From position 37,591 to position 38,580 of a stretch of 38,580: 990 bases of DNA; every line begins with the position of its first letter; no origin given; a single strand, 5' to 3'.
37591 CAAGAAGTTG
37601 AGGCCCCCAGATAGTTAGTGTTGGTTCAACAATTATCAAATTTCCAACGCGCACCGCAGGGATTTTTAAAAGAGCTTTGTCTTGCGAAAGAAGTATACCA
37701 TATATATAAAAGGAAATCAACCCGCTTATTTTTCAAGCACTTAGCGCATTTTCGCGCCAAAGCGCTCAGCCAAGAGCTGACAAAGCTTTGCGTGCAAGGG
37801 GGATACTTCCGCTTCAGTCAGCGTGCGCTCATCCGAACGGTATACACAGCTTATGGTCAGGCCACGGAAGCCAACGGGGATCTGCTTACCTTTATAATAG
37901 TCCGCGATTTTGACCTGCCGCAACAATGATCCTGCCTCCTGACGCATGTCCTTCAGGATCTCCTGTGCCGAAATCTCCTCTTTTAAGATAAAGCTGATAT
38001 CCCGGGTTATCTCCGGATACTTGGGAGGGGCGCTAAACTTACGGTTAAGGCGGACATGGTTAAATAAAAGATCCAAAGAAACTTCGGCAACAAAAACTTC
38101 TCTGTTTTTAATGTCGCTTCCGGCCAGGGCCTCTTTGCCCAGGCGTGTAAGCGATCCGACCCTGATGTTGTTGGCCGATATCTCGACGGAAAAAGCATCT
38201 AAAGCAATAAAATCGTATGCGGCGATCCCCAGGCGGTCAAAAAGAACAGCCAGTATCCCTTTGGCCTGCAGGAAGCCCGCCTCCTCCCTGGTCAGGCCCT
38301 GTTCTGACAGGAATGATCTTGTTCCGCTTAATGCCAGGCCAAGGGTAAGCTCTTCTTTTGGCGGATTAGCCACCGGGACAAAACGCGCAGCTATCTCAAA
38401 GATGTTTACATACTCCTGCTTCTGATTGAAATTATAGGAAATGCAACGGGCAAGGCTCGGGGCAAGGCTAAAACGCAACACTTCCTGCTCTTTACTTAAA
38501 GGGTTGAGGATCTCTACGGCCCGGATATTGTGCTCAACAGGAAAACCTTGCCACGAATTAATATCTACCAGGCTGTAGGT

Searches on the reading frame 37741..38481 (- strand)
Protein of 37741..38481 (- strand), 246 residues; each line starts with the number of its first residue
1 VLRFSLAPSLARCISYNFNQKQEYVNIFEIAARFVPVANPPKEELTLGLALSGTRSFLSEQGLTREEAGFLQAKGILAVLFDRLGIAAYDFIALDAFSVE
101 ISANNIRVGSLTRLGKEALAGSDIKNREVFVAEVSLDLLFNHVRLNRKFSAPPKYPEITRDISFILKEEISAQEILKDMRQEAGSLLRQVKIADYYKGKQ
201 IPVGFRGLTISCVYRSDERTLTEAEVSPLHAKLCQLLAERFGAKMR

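Call 62: search_protein_families(library=pfam, proteins=[window:37741-38481:-], max_evalue=0.001)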
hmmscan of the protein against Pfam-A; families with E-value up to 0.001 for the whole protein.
window:37741-38481:- (246 aa): 2 families
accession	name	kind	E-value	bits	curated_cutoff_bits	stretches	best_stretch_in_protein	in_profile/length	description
PF03147.19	FDX-ACB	-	2.3e-27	95.7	31.1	1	153-246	1-94/94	Ferredoxin-fold anticodon binding domain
PF17759.6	tRNA_synthFbeta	-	3.2e-16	59.9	22.4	1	1-136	73-214/214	Phenylalanyl tRNA synthetase beta chain CLM domain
